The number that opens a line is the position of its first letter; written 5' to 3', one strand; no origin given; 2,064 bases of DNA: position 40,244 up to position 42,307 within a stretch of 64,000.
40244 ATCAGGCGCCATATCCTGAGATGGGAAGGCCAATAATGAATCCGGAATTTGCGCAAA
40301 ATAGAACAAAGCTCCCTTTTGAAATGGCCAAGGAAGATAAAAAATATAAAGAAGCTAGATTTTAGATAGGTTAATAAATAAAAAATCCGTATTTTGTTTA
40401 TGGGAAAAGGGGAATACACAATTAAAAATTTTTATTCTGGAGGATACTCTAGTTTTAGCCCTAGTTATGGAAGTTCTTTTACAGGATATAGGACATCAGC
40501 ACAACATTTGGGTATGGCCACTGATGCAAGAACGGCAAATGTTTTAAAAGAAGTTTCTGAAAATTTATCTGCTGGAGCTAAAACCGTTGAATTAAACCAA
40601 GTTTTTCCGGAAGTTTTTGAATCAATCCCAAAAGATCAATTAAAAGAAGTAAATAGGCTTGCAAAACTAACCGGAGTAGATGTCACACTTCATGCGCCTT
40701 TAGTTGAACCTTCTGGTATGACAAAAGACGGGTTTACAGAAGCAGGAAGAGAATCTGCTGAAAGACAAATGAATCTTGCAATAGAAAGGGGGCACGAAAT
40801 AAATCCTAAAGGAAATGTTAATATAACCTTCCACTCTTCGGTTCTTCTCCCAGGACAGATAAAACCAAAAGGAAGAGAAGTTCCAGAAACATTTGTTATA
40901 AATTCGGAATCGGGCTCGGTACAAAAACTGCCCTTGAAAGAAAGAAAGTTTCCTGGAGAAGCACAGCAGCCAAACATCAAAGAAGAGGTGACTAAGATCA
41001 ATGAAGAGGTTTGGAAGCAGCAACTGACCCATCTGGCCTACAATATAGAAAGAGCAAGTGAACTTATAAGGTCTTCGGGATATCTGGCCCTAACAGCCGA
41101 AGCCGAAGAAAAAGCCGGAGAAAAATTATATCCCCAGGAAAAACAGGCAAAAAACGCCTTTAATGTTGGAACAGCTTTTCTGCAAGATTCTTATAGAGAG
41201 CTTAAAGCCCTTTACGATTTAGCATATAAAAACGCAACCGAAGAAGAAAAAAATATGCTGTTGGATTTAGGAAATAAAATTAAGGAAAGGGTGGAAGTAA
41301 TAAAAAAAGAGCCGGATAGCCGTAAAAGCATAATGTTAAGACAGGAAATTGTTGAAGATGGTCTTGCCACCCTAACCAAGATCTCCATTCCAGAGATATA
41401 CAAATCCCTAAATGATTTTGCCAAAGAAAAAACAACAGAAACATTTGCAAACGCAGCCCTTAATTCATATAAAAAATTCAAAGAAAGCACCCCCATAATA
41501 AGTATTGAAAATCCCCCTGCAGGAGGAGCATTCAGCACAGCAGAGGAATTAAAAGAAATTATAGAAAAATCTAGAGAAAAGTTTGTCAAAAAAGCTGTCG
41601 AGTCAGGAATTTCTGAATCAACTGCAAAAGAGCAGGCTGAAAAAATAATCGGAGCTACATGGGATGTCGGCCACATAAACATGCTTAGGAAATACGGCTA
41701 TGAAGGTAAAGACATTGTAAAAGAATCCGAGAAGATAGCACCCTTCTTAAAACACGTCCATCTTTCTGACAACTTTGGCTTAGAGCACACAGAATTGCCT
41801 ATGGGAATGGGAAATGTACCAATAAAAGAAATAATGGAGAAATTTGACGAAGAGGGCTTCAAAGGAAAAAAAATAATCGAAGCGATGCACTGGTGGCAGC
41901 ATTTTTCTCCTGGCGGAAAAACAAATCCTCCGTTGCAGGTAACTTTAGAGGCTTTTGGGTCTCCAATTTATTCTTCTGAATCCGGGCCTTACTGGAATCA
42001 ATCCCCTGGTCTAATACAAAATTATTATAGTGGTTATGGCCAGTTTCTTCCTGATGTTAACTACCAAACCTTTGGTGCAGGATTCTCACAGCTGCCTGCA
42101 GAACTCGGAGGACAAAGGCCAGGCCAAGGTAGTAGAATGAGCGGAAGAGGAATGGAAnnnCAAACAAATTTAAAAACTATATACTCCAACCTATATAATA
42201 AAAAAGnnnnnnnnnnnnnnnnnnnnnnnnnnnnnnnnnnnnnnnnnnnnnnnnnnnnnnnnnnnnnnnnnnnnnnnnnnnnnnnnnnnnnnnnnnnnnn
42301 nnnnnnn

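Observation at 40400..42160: Xylose-isomerase-like TIM barrel split by a ~250-aa coiled-coil insert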

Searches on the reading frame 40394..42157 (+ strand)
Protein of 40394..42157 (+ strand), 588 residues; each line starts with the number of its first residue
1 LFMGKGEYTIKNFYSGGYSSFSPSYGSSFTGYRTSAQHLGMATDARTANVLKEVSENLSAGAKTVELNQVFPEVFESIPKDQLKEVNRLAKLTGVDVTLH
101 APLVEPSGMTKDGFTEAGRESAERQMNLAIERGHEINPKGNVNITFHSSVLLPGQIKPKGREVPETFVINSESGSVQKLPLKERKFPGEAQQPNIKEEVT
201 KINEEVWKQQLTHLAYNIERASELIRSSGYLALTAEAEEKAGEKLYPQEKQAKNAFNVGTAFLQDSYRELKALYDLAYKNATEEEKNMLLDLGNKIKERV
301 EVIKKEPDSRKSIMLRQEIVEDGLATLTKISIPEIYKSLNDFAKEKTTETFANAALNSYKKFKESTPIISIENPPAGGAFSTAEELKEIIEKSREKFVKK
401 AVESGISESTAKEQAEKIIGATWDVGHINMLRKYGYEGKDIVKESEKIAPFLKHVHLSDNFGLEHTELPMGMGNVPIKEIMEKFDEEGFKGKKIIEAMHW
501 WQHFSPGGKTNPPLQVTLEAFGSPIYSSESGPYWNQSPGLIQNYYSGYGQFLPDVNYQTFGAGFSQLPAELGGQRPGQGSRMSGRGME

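Call 3: search_protein_families(library=pfam, proteins=[window:40394-42157:+], max_evalue=1)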
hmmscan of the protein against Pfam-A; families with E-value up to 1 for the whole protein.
window:40394-42157:+ (588 aa): 3 families
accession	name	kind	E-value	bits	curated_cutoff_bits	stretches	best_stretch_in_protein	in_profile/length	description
PF01261.30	AP_endonuc_2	-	1.7e-15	57.9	31.1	2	407-497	137-229/249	Xylose isomerase-like TIM barrel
PF07624.16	PSD2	-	0.14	12.3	25.8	0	377-403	2-28/74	Protein of unknown function (DUF1585)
PF07138.17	AcMNPV_AC11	-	0.19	11.6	27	0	263-292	272-302/324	Baculovirus protein AC11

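Call 4: search_solved_structures(query=window:40394-42157:+, max_evalue=10, show_alignments=3)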
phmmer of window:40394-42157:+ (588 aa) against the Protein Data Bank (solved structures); distinct sequences matched with E-value up to 10: 2.
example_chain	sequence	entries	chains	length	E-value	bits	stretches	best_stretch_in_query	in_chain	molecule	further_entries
3wqo_A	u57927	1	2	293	6.1e-06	28.6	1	411-496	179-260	Uncharacterized protein MJ1311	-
1h3e_A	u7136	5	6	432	0.4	12.7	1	438-546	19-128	TYROSYL-TRNA SYNTHETASE | Tyrosine--tRNA ligase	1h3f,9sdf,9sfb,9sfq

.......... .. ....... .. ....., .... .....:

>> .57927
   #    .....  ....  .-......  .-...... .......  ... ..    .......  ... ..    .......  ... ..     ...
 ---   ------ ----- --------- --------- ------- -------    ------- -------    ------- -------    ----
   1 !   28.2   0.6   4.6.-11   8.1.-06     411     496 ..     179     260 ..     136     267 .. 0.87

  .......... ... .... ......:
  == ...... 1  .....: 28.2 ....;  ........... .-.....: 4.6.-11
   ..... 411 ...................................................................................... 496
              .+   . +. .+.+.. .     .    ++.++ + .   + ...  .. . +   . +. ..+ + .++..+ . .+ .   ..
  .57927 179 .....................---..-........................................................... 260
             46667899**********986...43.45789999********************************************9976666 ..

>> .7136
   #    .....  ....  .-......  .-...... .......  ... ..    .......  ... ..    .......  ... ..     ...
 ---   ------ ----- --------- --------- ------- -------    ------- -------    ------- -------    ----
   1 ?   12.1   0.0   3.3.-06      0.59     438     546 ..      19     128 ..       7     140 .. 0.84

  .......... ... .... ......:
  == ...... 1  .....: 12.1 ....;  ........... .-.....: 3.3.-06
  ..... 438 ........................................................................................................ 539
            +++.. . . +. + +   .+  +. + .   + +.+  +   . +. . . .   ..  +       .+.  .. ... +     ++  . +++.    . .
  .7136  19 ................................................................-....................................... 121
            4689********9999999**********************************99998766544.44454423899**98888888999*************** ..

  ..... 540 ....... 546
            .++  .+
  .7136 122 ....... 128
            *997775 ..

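Call 5: find_homologous_proteins(query=window:40394-42157:+)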
Query window:40394-42157:+ (588 aa): 1792 proteins with E <= 0.001 among 8000 candidates; the best 120 are listed.
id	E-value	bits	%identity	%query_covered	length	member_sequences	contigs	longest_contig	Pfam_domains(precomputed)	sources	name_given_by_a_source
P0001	5.1e-278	942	70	99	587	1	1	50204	PF01261.31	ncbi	-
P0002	2.5e-255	867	65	99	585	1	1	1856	PF01261.31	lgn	-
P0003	1.3e-248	845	64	99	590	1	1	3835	PF01261.31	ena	-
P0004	1.4e-236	805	62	99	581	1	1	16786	PF01261.31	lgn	-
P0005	1.4e-235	802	62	99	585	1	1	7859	PF01261.31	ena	-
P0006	1.9e-235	801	62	100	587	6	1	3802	PF01261.31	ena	-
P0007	1.0e-234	799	60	100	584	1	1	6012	PF01261.31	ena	-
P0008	6.6e-234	796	59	100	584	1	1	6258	PF01261.31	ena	-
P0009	1.2e-233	795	62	100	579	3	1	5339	PF01261.31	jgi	-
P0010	1.5e-233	795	63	99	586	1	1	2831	PF01261.31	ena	-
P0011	7.3e-233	793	60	100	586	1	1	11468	PF01261.31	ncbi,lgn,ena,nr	ncbi:sugar phosphate isomerase/epimerase [Candidatus Pacearchaeota archaeon]|nr:sugar phosphate isom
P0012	1.5e-232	792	61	99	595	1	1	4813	PF01261.31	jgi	jgi:sugar phosphate isomerase/epimerase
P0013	2.2e-232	791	61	99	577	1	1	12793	PF01261.31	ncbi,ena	-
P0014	2.4e-232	791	61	99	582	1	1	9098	PF01261.31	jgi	-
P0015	1.2e-231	789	61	99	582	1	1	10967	PF01261.31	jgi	-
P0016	1.4e-231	788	60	100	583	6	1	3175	PF01261.31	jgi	-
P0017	6.2e-231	786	61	99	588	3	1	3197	PF01261.31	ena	-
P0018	2.0e-230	785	59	100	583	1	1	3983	PF01261.31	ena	-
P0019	4.2e-230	784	60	99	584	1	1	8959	PF01261.31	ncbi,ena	-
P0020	1.8e-229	781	59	99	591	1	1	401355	PF01261.31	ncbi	-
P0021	1.3e-228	779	60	100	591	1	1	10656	PF01261.31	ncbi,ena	-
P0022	1.6e-228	778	60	99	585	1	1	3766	PF01261.31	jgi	jgi:sugar phosphate isomerase/epimerase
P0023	6.2e-228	776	60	100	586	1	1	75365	PF01261.31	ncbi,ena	-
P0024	9.0e-228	776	62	99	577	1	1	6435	PF01261.31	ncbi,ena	-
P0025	3.0e-227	774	59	99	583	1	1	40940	PF01261.31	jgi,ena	-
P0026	3.5e-227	774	59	100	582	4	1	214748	PF01261.31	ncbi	-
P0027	6.1e-227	773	59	100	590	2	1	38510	PF01261.31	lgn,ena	-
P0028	8.4e-227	773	59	100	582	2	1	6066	PF01261.31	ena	-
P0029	9.2e-227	772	59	100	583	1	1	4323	PF01261.31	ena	-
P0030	1.1e-226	772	60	100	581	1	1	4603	PF01261.31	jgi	-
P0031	1.2e-226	772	60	100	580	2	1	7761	PF01261.31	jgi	-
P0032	2.3e-226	771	59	99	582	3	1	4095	PF01261.31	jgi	jgi:sugar phosphate isomerase/epimerase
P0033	2.7e-226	771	59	99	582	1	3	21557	PF01261.31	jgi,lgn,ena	jgi:sugar phosphate isomerase/epimerase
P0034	2.9e-226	771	59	100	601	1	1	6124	PF01261.31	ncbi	-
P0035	3.4e-226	771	57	99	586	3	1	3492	PF01261.31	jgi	jgi:sugar phosphate isomerase/epimerase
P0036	9.2e-226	769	59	99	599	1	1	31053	PF01261.31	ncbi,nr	ncbi:MAG: sugar phosphate isomerase/epimerase [Nanoarchaeota archaeon]|nr:sugar phosphate isomerase/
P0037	1.6e-225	768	59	100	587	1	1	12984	PF01261.31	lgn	-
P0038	3.0e-225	767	60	99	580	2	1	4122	PF01261.31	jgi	jgi:sugar phosphate isomerase/epimerase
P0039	3.9e-225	767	58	100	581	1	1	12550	PF01261.31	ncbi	-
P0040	4.3e-225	767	61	100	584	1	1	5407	PF01261.31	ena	-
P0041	2.4e-224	765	59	99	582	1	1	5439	PF01261.31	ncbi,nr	ncbi:MAG: TIM barrel protein [archaeon]|nr:TIM barrel protein [archaeon]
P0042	2.8e-224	764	58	100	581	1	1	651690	PF01261.31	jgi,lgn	jgi:hypothetical protein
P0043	3.6e-224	764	58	99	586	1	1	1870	PF01261.31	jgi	-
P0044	1.3e-223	762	57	99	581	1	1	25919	PF01261.31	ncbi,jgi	-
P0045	2.4e-223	761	60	100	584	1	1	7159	PF01261.31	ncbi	-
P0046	2.4e-223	761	58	99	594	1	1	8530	PF01261.31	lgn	-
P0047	8.3e-223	759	57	100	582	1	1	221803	PF01261.31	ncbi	-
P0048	5.0e-222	757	61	99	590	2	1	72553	PF01261.31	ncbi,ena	ncbi:MAG: TIM barrel protein [Candidatus Pacearchaeota archaeon]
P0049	5.1e-222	757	59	99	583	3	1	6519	PF01261.31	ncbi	-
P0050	1.1e-221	756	58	100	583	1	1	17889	PF01261.31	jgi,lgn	jgi:sugar phosphate isomerase/epimerase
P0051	1.2e-221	756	58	99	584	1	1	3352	PF01261.31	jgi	jgi:sugar phosphate isomerase/epimerase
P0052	2.8e-221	754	59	99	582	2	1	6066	PF01261.31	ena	-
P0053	3.7e-221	754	59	99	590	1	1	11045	PF01261.31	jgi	jgi:sugar phosphate isomerase/epimerase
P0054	5.1e-221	754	58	99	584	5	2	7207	PF01261.31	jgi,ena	-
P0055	9.9e-221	753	56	100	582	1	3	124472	PF01261.31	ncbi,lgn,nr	ncbi:MAG: TIM barrel protein [Candidatus Pacearchaeota archaeon]|nr:TIM barrel protein [Candidatus P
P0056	3.7e-220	751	57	99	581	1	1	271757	PF01261.31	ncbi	-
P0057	4.9e-220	750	57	100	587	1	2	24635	PF01261.31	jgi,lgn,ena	-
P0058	5.7e-220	750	57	99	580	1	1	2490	PF01261.31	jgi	-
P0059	9.2e-220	749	58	96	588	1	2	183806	PF01261.31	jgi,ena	jgi:sugar phosphate isomerase/epimerase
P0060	2.3e-219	748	56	99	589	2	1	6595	PF01261.31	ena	-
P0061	2.7e-219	748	57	99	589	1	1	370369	PF01261.31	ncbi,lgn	-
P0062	2.8e-219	748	57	99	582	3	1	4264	PF01261.31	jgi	jgi:sugar phosphate isomerase/epimerase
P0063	2.8e-219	748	58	99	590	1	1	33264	PF01261.31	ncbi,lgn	-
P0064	1.1e-218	746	58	99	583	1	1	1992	PF01261.31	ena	-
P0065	1.4e-218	745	58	99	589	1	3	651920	PF01261.31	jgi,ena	-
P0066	3.0e-218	744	57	100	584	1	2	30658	PF01261.31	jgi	jgi:sugar phosphate isomerase/epimerase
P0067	3.9e-218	744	57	99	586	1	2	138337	PF01261.31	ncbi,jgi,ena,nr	ncbi:MAG: hypothetical protein KKF48_01710 [Nanoarchaeota archaeon]|nr:hypothetical protein [Nanoarc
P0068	2.0e-217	742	58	100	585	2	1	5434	PF01261.31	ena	-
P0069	2.6e-217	741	60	99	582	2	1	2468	PF01261.31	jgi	jgi:sugar phosphate isomerase/epimerase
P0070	3.2e-217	741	58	99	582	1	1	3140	PF01261.31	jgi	jgi:sugar phosphate isomerase/epimerase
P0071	3.4e-217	741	58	99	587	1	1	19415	PF01261.31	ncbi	-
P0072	3.5e-217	741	58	96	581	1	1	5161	PF01261.31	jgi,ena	-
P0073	6.0e-217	740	59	99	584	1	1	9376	PF01261.31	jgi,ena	-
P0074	1.2e-216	739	57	100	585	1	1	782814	PF01261.31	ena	-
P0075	1.3e-216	739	57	100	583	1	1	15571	PF01261.31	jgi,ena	-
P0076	1.3e-216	739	58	100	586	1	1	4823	PF01261.31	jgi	-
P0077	2.1e-216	738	56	99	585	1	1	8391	PF01261.31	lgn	-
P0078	2.3e-216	738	57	98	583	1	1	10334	PF01261.31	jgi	jgi:sugar phosphate isomerase/epimerase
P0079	6.7e-216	737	56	99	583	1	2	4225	PF01261.31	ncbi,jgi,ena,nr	ncbi:MAG: hypothetical protein DRM99_05265 [Thermoplasmata archaeon]|nr:MAG: hypothetical protein DR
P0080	7.4e-216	736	58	99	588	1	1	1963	PF01261.31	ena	-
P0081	9.8e-216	736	59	99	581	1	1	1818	PF01261.31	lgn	-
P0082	1.1e-215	736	59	99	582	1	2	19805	PF01261.31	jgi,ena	-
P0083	1.9e-215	735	57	100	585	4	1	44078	PF01261.31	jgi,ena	-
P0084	2.2e-215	735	57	100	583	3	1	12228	PF01261.31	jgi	jgi:sugar phosphate isomerase/epimerase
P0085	2.6e-215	735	57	99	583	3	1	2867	PF01261.31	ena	-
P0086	2.9e-215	735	57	99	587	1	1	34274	PF01261.31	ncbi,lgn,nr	ncbi:MAG: TIM barrel protein [Candidatus Pacearchaeota archaeon]|nr:TIM barrel protein [Candidatus P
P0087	6.1e-215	733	56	99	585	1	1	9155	PF01261.31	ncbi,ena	-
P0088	1.2e-214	732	57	100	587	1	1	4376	PF01261.31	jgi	-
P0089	1.3e-214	732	56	100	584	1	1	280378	PF01261.31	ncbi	-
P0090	1.7e-214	732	56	100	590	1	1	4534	PF01261.31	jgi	jgi:sugar phosphate isomerase/epimerase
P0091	2.4e-214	732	57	99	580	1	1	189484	PF01261.31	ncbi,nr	ncbi:Uncharacterised protein [uncultured archaeon]|nr:Uncharacterised protein [uncultured archaeon]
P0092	2.7e-214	731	57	99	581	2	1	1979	PF01261.31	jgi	-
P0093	4.8e-214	731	57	99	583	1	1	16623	PF01261.31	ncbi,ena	-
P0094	1.2e-213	729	56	96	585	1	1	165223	PF01261.31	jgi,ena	-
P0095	1.2e-213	729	57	99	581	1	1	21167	PF01261.31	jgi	jgi:hypothetical protein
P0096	1.5e-213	729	56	99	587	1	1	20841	PF01261.31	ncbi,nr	ncbi:Xylose isomerase-like TIM barrel [uncultured archaeon]|nr:Xylose isomerase-like TIM barrel [unc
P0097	2.2e-213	728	56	100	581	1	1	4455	PF01261.31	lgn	-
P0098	3.9e-213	727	57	100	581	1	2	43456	PF01261.31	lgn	-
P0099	8.1e-213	726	55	99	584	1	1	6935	PF01261.31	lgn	-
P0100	8.7e-213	726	56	99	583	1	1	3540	PF01261.31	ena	-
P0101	1.2e-212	726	56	99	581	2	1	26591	PF01261.31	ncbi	-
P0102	1.3e-212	726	56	99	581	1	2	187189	PF01261.31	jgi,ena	-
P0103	1.7e-212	725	58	99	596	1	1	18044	PF01261.31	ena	-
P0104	1.8e-212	725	56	99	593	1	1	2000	PF01261.31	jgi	jgi:sugar phosphate isomerase/epimerase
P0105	4.1e-212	724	57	99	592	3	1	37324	PF01261.31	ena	-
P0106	5.0e-212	724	56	99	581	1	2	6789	PF01261.31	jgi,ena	-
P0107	7.2e-212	723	55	99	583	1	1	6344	PF01261.31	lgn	-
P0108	5.1e-211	721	55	100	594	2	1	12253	PF01261.31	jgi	-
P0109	1.8e-210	719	54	99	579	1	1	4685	PF01261.31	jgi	jgi:hypothetical protein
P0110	2.9e-210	718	57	99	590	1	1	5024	PF01261.31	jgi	-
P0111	3.8e-210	718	55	99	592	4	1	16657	PF01261.31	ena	-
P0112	7.4e-210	717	55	99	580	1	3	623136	PF01261.31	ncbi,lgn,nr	ncbi:MAG: sugar phosphate isomerase/epimerase [Candidatus Nanoarchaeia archaeon]|nr:sugar phosphate 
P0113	3.1e-209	715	55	99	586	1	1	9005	PF01261.31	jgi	-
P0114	3.3e-209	715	55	99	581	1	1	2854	PF01261.31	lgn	-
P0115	6.6e-209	714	55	99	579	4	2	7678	PF01261.31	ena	-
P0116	9.7e-209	713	61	91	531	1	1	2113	PF01261.31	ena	-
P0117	1.3e-208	713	55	99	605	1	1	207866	PF01261.31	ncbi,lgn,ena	-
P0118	2.1e-208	712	56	99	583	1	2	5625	PF01261.31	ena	-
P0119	4.7e-208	711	56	99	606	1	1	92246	PF01261.31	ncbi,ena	-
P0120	8.3e-208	710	55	99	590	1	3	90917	PF01261.31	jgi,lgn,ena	jgi:sugar phosphate isomerase/epimerase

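Call 14: find_encoding_contigs(protein=P0020, flank=8000, max_places=2)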
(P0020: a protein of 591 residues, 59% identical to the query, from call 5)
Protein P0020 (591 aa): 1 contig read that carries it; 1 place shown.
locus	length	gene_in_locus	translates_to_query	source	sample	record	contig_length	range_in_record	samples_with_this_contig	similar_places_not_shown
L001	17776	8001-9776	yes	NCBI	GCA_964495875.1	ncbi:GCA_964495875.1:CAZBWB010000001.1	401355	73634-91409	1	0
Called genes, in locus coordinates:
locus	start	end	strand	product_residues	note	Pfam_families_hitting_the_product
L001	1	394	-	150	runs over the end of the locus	-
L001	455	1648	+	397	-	PF07690:MFS_1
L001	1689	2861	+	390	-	PF01136:Peptidase_U32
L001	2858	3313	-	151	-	-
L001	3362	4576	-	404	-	PF00749:tRNA-synt_1c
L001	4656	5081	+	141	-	-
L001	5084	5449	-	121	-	-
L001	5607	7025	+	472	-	-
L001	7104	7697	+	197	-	-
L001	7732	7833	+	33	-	-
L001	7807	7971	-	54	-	-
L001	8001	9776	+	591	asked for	PF01261:AP_endonuc_2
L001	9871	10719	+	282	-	PF01909:NTP_transf_2, PF18765:Polbeta (weak)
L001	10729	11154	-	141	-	-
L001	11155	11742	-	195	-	-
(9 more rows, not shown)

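Call 15: find_encoding_contigs(protein=P0112, flank=8000, max_places=2)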
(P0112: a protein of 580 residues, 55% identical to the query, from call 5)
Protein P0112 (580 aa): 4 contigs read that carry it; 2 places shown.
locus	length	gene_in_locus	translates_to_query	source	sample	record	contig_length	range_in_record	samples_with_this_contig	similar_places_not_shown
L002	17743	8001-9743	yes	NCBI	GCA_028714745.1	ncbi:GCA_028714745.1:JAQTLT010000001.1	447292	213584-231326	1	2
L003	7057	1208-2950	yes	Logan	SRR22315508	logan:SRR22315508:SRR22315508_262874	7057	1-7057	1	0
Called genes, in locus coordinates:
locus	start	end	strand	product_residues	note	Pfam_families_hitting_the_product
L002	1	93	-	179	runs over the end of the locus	-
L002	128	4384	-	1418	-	PF13385:Laminin_G_3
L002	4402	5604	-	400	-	PF00749:tRNA-synt_1c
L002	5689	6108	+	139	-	-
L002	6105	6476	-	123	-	-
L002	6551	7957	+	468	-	-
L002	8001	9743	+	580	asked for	PF01261:AP_endonuc_2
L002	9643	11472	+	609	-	PF00664:ABC_membrane, PF03193:RsgA_GTPase (faint), PF02463:SMC_N (faint), PF00005:ABC_tran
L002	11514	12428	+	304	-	PF01909:NTP_transf_2, PF18765:Polbeta (weak)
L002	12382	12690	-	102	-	-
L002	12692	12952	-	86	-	-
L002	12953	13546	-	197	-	-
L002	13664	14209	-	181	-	PF00252:Ribosomal_L16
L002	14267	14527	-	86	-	PF01247:Ribosomal_L35Ae, PF01782:RimM (faint)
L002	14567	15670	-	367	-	PF01555:N6_N4_Mtase, PF01170:UPF0020, PF13847:Methyltransf_31 (weak)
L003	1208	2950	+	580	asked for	PF01261:AP_endonuc_2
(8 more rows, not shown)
